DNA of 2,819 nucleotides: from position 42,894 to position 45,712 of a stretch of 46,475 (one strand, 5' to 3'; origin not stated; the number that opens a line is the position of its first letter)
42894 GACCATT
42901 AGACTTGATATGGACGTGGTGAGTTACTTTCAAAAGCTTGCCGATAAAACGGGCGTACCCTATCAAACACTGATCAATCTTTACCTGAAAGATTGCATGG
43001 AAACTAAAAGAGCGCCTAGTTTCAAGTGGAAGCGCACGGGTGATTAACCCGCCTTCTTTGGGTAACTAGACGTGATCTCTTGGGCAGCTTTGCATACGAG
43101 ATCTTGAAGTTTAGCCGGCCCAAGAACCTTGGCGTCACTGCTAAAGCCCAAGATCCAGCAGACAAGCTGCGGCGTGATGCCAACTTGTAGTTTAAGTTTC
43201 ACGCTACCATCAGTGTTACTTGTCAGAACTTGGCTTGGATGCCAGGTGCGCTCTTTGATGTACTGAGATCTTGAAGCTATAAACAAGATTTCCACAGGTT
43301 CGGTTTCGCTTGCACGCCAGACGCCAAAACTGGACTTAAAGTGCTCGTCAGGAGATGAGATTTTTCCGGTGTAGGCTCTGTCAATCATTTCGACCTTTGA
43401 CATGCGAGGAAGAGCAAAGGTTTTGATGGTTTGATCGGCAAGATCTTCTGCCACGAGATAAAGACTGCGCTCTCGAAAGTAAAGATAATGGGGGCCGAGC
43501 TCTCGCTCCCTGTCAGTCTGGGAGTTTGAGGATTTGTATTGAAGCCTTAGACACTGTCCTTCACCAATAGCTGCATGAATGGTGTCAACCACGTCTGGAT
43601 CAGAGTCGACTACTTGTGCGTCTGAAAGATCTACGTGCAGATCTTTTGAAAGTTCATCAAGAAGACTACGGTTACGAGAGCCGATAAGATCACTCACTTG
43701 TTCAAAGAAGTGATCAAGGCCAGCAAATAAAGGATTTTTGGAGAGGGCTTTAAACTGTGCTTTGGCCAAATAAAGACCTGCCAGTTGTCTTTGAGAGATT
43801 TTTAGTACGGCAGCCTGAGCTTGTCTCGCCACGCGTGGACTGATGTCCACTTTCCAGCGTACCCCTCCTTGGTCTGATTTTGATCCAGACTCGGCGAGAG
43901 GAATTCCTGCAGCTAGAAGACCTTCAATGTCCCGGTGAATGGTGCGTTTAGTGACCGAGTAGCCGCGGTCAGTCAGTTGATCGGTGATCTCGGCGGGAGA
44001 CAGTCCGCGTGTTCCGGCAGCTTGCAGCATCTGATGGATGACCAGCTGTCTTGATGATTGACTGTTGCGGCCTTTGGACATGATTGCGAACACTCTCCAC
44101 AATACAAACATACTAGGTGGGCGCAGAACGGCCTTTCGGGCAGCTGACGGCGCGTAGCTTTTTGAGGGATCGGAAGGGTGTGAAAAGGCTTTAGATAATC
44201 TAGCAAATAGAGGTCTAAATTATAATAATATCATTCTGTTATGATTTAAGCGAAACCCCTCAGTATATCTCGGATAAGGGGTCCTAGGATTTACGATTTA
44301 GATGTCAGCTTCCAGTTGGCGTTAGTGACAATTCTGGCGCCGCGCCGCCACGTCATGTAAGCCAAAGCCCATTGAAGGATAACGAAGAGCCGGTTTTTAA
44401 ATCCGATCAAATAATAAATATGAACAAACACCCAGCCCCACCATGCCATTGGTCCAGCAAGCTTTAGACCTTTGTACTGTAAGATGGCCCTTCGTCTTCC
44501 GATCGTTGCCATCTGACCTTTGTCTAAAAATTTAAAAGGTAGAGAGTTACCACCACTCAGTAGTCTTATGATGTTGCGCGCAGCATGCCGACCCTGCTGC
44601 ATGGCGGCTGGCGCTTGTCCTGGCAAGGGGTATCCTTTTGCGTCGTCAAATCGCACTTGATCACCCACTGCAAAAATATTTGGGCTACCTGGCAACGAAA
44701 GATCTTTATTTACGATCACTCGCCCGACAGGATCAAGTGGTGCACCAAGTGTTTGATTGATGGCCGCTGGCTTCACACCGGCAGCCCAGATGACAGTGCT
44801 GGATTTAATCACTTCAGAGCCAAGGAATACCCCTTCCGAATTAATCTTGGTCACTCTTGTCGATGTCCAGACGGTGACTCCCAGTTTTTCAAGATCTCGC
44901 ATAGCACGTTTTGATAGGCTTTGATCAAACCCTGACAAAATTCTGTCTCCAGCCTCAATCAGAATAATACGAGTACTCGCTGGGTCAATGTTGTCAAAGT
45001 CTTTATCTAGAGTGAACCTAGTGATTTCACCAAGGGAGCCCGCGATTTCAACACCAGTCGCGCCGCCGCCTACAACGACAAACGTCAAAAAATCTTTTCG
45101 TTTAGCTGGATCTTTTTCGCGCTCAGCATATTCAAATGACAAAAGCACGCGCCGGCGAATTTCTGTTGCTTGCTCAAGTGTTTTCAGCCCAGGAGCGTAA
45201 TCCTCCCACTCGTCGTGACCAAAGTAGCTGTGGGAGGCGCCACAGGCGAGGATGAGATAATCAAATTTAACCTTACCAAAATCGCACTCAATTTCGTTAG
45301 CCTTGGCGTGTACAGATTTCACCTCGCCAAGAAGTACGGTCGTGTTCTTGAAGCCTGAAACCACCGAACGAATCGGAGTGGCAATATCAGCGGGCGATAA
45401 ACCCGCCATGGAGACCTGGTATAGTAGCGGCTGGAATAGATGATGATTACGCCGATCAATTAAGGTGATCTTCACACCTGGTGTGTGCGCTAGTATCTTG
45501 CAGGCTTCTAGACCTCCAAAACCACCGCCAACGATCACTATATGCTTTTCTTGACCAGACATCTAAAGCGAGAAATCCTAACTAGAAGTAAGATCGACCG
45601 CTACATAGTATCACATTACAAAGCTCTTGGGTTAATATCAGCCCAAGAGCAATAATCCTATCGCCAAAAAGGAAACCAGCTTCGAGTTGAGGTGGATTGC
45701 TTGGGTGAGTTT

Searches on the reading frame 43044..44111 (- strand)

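Call 23: search_protein_families(library=pfam, proteins=[window:43044-44111:-], max_evalue=0.001)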
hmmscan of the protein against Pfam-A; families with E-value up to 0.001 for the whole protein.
window:43044-44111:- (355 aa): 3 families
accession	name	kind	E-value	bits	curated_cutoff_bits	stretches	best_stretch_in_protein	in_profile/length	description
PF13280.12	WYL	-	8.9e-15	54.9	21.8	1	174-242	2-70/70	WYL domain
PF25583.1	WCX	-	5.8e-14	52.6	23.9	1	270-346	2-75/76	WCX domain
PF08279.18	HTH_11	-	0.00013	22.2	25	1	21-72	1-46/55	HTH domain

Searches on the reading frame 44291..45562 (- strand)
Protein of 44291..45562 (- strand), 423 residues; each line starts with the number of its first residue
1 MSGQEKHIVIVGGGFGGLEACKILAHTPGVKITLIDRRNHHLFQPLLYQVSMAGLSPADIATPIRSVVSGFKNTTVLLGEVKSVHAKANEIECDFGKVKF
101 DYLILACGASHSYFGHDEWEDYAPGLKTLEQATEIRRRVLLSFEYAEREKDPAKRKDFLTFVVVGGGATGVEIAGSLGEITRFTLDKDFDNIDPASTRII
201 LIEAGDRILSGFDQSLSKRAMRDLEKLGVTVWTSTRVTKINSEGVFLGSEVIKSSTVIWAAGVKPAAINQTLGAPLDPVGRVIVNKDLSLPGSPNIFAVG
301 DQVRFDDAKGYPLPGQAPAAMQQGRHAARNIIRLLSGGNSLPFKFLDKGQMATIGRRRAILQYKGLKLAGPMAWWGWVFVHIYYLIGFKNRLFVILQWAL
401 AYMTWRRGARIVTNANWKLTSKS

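Call 23: search_protein_families(library=pfam, proteins=[window:44291-45562:-], max_evalue=0.001)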
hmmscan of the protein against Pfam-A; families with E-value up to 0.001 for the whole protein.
window:44291-45562:- (423 aa): 6 families
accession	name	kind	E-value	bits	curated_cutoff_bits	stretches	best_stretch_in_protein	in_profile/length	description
PF07992.20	Pyr_redox_2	-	2.9e-45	155.4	26.1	1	7-324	2-291/291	Pyridine nucleotide-disulphide oxidoreductase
PF00070.33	Pyr_redox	-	9.6e-17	61.7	22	1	161-244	2-70/82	Pyridine nucleotide-disulphide oxidoreductase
PF22366.1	NDH2_C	-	2.5e-06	28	27.7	1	348-406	2-61/62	NDH2 C-terminal domain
PF01266.30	DAO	-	5.7e-06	26.5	27.9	0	218-280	153-225/353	FAD dependent oxidoreductase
PF01946.23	Thi4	-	0.00022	21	26.2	1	5-38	17-50/235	Thi4 family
PF13450.12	NAD_binding_8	-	0.00087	20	21.9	1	10-40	1-30/68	NAD(P)-binding Rossmann-like domain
